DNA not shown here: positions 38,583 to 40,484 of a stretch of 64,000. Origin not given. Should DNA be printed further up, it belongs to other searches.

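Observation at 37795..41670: Second DsrMK-like (NarI-like + HdrD-like CCG protein) module plus a YeiH-like putative sulfate exporter immediately after the dsr–siroheme operon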

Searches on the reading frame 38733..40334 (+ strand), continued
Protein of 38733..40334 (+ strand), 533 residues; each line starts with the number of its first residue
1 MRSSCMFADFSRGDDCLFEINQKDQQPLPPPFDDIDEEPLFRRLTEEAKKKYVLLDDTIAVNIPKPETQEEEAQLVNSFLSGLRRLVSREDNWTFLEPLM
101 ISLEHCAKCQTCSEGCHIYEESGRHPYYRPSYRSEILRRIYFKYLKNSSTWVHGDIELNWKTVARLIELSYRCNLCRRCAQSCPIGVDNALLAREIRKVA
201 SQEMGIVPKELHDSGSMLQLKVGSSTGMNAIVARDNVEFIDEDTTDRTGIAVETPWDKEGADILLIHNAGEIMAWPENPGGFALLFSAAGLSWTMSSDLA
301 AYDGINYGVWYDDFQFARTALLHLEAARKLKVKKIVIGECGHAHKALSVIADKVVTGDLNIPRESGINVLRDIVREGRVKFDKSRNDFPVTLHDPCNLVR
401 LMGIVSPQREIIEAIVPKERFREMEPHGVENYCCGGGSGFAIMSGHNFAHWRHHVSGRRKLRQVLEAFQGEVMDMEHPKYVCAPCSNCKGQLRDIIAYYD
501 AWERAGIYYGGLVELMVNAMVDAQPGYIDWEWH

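Call 30: search_solved_structures(query=window:38733-40331:+, max_evalue=0.01, show_alignments=2)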
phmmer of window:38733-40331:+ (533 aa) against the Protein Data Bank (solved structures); distinct sequences matched with E-value up to 0.01: 1.
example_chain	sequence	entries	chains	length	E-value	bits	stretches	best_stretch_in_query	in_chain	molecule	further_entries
9ojn_A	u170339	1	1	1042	2e-06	29.7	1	170-444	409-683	Iron-sulfur-binding reductase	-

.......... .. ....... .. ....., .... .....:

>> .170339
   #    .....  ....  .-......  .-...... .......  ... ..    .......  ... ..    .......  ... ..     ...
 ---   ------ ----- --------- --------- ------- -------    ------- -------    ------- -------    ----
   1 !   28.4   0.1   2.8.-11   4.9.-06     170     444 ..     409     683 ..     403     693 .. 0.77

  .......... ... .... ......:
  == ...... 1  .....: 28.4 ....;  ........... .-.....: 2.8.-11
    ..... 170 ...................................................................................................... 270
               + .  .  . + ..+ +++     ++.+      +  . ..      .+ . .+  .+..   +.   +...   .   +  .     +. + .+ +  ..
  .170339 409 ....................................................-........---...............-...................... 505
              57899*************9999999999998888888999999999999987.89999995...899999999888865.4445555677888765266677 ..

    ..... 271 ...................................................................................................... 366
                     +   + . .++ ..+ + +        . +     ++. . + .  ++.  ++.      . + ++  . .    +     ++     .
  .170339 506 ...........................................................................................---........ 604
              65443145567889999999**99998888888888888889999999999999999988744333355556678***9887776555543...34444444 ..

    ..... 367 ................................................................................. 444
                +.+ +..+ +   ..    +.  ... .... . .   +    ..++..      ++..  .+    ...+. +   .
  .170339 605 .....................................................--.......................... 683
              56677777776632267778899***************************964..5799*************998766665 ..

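Call 42: search_protein_representatives(protein=window:38733-40331:+)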
Query: 533 residues. Proteins with E-value up to 0.001 (for the whole library): 1865; up to 1e-10: 601; up to 1e-30: 147. The best 150 are listed.
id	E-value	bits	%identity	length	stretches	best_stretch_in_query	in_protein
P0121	2.1e-192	656.8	57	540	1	7-531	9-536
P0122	1.7e-181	620.8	66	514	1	27-418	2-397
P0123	7.2e-143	493.3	70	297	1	2-297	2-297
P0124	1.1e-134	466.3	47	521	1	36-521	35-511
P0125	3.9e-125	434.7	44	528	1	53-523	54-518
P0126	5.9e-123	427.5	49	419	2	28-316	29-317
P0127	3.9e-121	421.5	45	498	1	60-525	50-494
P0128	1.4e-112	393.2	52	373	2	214-471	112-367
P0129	2.0e-111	389.5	42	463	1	77-530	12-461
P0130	2.5e-111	389.2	43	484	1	63-521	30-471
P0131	5.1e-103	361.7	55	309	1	236-522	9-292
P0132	1.5e-101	356.9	50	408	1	83-495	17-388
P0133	1.3e-97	343.9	46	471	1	103-531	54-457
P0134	3.5e-93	329.3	76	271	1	299-476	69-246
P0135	8.5e-90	318.1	68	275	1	185-389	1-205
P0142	1.2e-74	268.1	34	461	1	78-520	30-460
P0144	2.2e-72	260.6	38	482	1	76-501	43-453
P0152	2.9e-68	247.0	37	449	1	94-512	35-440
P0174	5.3e-46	173.5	32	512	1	99-500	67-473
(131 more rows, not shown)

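Call 43: search_protein_families(library=ncbifam, proteins=[P0121, P0124, P0125, P0127, P0129, P0130, P0133, P0142, P0144, P0152], max_evalue=1e-20)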
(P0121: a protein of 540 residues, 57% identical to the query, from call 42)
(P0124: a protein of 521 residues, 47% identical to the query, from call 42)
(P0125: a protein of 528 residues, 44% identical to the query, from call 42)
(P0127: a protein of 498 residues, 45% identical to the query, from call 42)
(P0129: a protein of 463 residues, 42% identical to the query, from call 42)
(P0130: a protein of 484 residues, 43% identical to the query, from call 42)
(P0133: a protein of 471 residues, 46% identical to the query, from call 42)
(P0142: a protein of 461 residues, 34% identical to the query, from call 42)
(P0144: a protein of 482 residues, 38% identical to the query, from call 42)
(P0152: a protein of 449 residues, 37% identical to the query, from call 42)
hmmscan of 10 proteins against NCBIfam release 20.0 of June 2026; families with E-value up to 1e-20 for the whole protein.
P0121 (540 aa): 3 families
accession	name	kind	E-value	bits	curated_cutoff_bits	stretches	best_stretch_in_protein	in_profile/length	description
NF045796.1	DsrK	equivalog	1.6e-105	353.3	400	1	96-525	42-435/453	sulfate reduction electron transfer complex DsrMKJOP subunit DsrK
NF045724.1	ferredox_TmcB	equivalog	2.7e-59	200.9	735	1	99-514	36-421/430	electron transfer complex ferredoxin TmcB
NF045711.1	sulf_resp_HmcF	equivalog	1.7e-53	182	750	1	100-520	56-448/457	sulfate respiration complex iron-sulfur protein HmcF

P0124 (521 aa): 3 families
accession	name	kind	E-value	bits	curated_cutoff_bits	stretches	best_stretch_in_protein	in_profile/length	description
NF045796.1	DsrK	equivalog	2.5e-76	257.1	400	1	74-490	17-423/453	sulfate reduction electron transfer complex DsrMKJOP subunit DsrK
NF045724.1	ferredox_TmcB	equivalog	1.1e-53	182.4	735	1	100-511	36-429/430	electron transfer complex ferredoxin TmcB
NF045711.1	sulf_resp_HmcF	equivalog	1.4e-48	165.9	750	1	100-488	55-430/457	sulfate respiration complex iron-sulfur protein HmcF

P0125 (528 aa): 3 families
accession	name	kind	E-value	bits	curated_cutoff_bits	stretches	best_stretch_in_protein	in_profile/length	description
NF045796.1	DsrK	equivalog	2.7e-72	243.8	400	1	71-515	14-435/453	sulfate reduction electron transfer complex DsrMKJOP subunit DsrK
NF045724.1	ferredox_TmcB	equivalog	6.4e-48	163.4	735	1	100-502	36-419/430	electron transfer complex ferredoxin TmcB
NF045711.1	sulf_resp_HmcF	equivalog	1.5e-41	142.6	750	1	100-501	55-439/457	sulfate respiration complex iron-sulfur protein HmcF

P0127 (498 aa): 3 families
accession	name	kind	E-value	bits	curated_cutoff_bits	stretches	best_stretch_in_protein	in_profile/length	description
NF045796.1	DsrK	equivalog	2e-72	244.3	400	1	87-488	43-434/453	sulfate reduction electron transfer complex DsrMKJOP subunit DsrK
NF045724.1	ferredox_TmcB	equivalog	1.1e-54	185.6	735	1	93-482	40-421/430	electron transfer complex ferredoxin TmcB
NF045711.1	sulf_resp_HmcF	equivalog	5.8e-54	183.6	750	1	93-480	59-440/457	sulfate respiration complex iron-sulfur protein HmcF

P0129 (463 aa): 3 families
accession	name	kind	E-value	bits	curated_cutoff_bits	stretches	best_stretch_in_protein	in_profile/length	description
NF045796.1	DsrK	equivalog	8.6e-74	248.8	400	1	34-433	45-424/453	sulfate reduction electron transfer complex DsrMKJOP subunit DsrK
NF045711.1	sulf_resp_HmcF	equivalog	5e-45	154.1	750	1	38-429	59-429/457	sulfate respiration complex iron-sulfur protein HmcF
NF045724.1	ferredox_TmcB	equivalog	1.6e-38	132.5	735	1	38-431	40-410/430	electron transfer complex ferredoxin TmcB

P0130 (484 aa): 3 families
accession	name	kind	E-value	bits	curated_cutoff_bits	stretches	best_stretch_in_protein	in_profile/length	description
NF045796.1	DsrK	equivalog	7.4e-67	225.9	400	1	38-469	17-434/453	sulfate reduction electron transfer complex DsrMKJOP subunit DsrK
NF045724.1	ferredox_TmcB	equivalog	9.1e-52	176.1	735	1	67-456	39-418/430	electron transfer complex ferredoxin TmcB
NF045711.1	sulf_resp_HmcF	equivalog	6.9e-41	140.5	750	1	68-452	59-435/457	sulfate respiration complex iron-sulfur protein HmcF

P0133 (471 aa): 3 families
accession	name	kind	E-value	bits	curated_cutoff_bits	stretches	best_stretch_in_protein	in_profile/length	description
NF045796.1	DsrK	equivalog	5.9e-58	196.6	400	1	46-446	40-435/453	sulfate reduction electron transfer complex DsrMKJOP subunit DsrK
NF045724.1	ferredox_TmcB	equivalog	1.8e-37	128.9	735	1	45-425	30-411/430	electron transfer complex ferredoxin TmcB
NF045711.1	sulf_resp_HmcF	equivalog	2e-29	102.7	750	1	52-423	56-430/457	sulfate respiration complex iron-sulfur protein HmcF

P0142 (461 aa): 5 families
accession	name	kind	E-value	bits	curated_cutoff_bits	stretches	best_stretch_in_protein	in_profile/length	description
NF045796.1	DsrK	equivalog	5.9e-84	282.3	400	1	48-460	42-435/453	sulfate reduction electron transfer complex DsrMKJOP subunit DsrK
NF045724.1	ferredox_TmcB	equivalog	2.8e-64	217.3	735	1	40-457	28-425/430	electron transfer complex ferredoxin TmcB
NF045711.1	sulf_resp_HmcF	equivalog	4e-55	187.4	750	1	50-455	54-444/457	sulfate respiration complex iron-sulfur protein HmcF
NF045670.1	quin_L_LdhH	equivalog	1.4e-25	89.7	800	0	315-456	573-705/706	L-lactate dehydrogenase (quinone) large subunit LdhH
NF004898.0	PRK06259.1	equivalog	1.3e-24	86.7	385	0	280-459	325-487/488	fumarate reductase (CoM/CoB) subunit TfrB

P0144 (482 aa): 3 families
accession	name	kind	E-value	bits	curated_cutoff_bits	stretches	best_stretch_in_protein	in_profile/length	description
NF045796.1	DsrK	equivalog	5.2e-101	338.5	400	1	52-472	33-439/453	sulfate reduction electron transfer complex DsrMKJOP subunit DsrK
NF045711.1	sulf_resp_HmcF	equivalog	1.1e-61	209.1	750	1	59-459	51-440/457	sulfate respiration complex iron-sulfur protein HmcF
NF045724.1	ferredox_TmcB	equivalog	6.2e-60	203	735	1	62-466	35-426/430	electron transfer complex ferredoxin TmcB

P0152 (449 aa): 3 families
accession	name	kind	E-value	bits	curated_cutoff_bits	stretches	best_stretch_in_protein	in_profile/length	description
NF045796.1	DsrK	equivalog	1.2e-77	261.4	400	1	32-447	37-434/453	sulfate reduction electron transfer complex DsrMKJOP subunit DsrK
NF045724.1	ferredox_TmcB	equivalog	2.2e-53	181.4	735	1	25-446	22-426/430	electron transfer complex ferredoxin TmcB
NF045711.1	sulf_resp_HmcF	equivalog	4.3e-50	170.8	750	1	39-446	54-447/457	sulfate respiration complex iron-sulfur protein HmcF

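Call 49: list_cluster_members(proteins=[P0121, P0124, P0125, P0127, P0129, P0130, P0133, P0142, P0144, P0174])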
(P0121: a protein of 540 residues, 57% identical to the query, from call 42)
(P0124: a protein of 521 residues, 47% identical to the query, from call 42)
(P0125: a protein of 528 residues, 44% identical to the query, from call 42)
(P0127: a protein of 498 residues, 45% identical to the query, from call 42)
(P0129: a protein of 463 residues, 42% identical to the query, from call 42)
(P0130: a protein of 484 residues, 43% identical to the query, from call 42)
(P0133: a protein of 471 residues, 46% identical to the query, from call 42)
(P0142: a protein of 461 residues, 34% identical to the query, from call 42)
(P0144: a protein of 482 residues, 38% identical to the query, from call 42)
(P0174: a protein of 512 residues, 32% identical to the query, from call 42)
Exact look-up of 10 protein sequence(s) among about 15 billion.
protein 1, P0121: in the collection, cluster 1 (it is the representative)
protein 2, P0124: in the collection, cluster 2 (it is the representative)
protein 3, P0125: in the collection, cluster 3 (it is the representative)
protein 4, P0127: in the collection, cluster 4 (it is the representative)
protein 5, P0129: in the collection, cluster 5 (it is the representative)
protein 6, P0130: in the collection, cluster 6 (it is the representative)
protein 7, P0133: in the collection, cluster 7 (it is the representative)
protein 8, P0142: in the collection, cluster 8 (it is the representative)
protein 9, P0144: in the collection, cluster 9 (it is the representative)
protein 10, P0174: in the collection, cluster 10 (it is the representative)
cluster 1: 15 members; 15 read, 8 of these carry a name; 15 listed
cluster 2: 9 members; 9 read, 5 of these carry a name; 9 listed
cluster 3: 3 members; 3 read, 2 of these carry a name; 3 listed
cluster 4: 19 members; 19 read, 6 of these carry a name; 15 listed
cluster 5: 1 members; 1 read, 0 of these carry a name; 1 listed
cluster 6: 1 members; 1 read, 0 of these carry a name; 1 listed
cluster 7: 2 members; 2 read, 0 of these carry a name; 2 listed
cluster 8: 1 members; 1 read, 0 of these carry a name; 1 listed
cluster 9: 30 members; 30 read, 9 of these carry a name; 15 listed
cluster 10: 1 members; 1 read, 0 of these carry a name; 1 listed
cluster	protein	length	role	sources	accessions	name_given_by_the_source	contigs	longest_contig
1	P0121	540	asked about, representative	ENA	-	-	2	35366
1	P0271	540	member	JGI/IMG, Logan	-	Fe-S oxidoreductase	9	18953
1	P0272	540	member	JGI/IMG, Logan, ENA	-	Fe-S oxidoreductase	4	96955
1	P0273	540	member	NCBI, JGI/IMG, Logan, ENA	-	Fe-S oxidoreductase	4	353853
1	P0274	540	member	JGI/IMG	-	Fe-S oxidoreductase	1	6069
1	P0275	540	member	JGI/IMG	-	Fe-S oxidoreductase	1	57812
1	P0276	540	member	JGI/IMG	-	Fe-S oxidoreductase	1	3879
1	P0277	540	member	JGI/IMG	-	Fe-S oxidoreductase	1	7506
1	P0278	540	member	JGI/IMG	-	Fe-S oxidoreductase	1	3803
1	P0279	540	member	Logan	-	-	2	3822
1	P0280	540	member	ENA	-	-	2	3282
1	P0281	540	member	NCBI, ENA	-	-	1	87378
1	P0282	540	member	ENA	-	-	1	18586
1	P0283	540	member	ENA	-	-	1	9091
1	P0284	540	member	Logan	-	-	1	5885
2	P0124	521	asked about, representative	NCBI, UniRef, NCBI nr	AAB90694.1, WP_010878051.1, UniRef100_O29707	(Fe-S)-binding protein [Archaeoglobus fulgidus] | 4Fe-4S ferredoxin-type domain-containing protein n=1 Tax=Archaeoglobus fulgidus (strain ...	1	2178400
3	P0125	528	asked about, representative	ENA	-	-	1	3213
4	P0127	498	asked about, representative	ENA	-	-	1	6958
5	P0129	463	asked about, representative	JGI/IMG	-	-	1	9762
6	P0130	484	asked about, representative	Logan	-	-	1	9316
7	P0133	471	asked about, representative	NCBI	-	-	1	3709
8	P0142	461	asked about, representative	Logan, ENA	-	-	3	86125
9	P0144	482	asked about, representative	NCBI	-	-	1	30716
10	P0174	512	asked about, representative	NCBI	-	-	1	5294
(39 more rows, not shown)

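Call 72: predict_structure(alignment_id=A2)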
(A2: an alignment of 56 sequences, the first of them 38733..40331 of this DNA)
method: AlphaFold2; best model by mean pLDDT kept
length: 533 residues; sequences in the alignment: 56
mean_pLDDT: 82.7   pTM: 0.86
mean pLDDT of the five models: 82.7, 80.7, 80.4, 77.4, 75.7
residues with pLDDT >= 90: 214; 70-90: 223; 50-70: 75; < 50: 21
segments of 3 or more residues with pLDDT < 50: 211-214, 304-310, 436-443
pLDDT, mean of each block of 10 residues (from residue 1): 69 84 88 88 84 81 85 94 91 84 88 86 89 94 95 91 91 78 85 87 72 51 65 90 96 96 85 84 96 89 49 69 88 81 58 67 72 95 97 69 73 96 80 53 62 83 93 95 82 88 94 95 92 68
secondary structure, 60 per line:
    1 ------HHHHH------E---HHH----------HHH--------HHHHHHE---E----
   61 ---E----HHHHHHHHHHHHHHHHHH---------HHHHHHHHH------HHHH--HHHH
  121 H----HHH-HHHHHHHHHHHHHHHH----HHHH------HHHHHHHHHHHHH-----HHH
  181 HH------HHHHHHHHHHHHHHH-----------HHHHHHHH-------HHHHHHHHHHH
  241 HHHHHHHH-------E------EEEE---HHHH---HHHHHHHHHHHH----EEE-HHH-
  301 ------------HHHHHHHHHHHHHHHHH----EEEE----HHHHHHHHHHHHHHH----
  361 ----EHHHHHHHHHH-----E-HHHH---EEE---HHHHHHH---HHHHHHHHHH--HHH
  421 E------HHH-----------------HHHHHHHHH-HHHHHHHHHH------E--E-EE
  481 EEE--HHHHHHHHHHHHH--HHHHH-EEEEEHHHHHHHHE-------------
elements in order: H7-11 H46-51 H69-86 H96-104 H111-114 H117-121 H130-145 H150-153 H160-172 H178-182 H189-203 H215-222 H230-248 E263-266 H270-273 H277-288 E293-295 H313-329 E334-337 H342-356 H366-375 H383-386 E390-392 H396-402 H406-415 H448-456 H458-467 E479-483 H486-498 H501-505 E507-511 H512-519

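Call 77: fold_search(model_id=the predicted structure, library=pdb)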
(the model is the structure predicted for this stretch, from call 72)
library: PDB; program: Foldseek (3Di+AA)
matches with E <= 10: 136; with E <= 0.001: 1
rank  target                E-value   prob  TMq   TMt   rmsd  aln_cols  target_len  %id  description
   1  9ojn                  8.8e-11  1.00  0.55  0.41   9.3       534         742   16  Structure of Mycobacterium smegmatis EtfD (released 2025-05-21)
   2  9a6l_A                3.0e-03  1.00  0.31  0.64   5.4       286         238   12  Integrative model of LUTA-LUTB by crosslinking MS and deep learning (released 2024-09-18)
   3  5odc_B                5.6e-02  0.99  0.30  0.51   7.1       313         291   14  Heterodisulfide reductase / [NiFe]-hydrogenase complex from Methanothermococcus thermolithotrophicus at 2.3 A resoluti (released 2017-08-30)
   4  2ohv                  2.4e-01  0.21  0.15  0.27  18.6       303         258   10  Structural Basis for Glutamate Racemase Inhibition (released 2007-09-25)
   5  4nmf_A                3.1e-01  0.08  0.14  0.10  20.8       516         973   11  Crystal structure of proline utilization A (PutA) from Geobacter sulfurreducens PCA inactivated by N-propargylglycine  (released 2014-02-19)
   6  3isv_A                4.3e-01  0.11  0.14  0.23  19.7       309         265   10  Crystal structure of glutamate racemase from Listeria monocytogenes in complex with acetate ion (released 2009-09-22)
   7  4nmd_A                4.3e-01  0.07  0.13  0.09  19.9       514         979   11  Crystal structure of proline utilization A (PutA) from Geobacter sulfurreducens PCA reduced with dithionite (released 2014-02-19)
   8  9a5j_A                5.2e-01  0.18  0.17  0.15  15.6       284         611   11  Integrative model of DNAK-GUDB by crosslinking MS and deep learning (released 2024-09-18)
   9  4nmc_B                8.7e-01  0.05  0.13  0.09  20.7       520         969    9  Crystal structure of oxidized proline utilization A (PutA) from Geobacter sulfurreducens PCA complexed with Zwittergen (released 2014-02-19)
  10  9mg8_B                9.1e-01  0.03  0.09  0.12  26.1       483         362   13  Crystal Structure of b-iTHR-110 (released 2025-12-17)
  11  2wrz_A                1.4e+00  0.08  0.17  0.23  16.0       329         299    8  Crystal structure of an arabinose binding protein with designed serotonin binding site in open, ligand-free state (released 2009-10-13)
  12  7ue2_A                1.4e+00  0.04  0.11  0.16  20.0       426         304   11  Crystal structure of designed helical repeat protein RPB_PLP3_R6 bound to PLPx6 peptide (released 2023-03-29)
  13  1zuw_C                1.5e+00  0.20  0.21  0.34   9.0       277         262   11  Crystal structure of B.subtilis glutamate racemase (RacE) with D-Glu (released 2005-12-06)
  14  6c6k_B                1.5e+00  0.02  0.10  0.11  21.3       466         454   10  Structural basis for preferential recognition of cap 0 RNA by a human IFIT1-IFIT3 protein complex (released 2018-04-04)
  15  8gel_A                1.5e+00  0.02  0.09  0.09  23.5       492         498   11  Cryo-EM structure of synthetic tetrameric building block sC4 (released 2024-03-13)
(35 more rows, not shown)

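Call 93: find_encoding_contigs(protein=P0124, flank=5000, max_places=1)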
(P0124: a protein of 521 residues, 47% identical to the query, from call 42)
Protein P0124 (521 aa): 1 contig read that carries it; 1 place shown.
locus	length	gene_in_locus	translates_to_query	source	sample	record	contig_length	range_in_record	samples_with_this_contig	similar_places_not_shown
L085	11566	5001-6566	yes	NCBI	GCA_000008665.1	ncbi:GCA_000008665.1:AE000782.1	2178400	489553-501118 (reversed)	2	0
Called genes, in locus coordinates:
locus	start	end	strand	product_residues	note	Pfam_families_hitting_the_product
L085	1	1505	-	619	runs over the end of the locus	PF08915:tRNA-Thr_ED, PF00587:tRNA-synt_2b, PF03129:HGTP_anticodon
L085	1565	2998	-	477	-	PF13187:Fer4_9 (faint), PF12837:Fer4_6 (faint), PF13183:Fer4_8, PF13534:Fer4_17 (weak), PF02754:CCG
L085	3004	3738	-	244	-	PF02665:Nitrate_red_gam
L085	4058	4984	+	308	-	PF02665:Nitrate_red_gam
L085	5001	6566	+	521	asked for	PF13183:Fer4_8, PF13237:Fer4_10 (faint), PF13534:Fer4_17 (weak), PF02754:CCG (weak)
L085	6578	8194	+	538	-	PF13183:Fer4_8, PF13237:Fer4_10 (faint), PF02754:CCG (faint)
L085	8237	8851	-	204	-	-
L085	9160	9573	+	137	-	-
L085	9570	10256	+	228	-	-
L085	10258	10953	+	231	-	PF03029:ATP_bind_1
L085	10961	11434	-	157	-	PF03946:Ribosomal_L11_N, PF00298:Ribosomal_L11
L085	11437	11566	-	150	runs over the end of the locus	PF03439:Spt5-NGN, PF00467:KOW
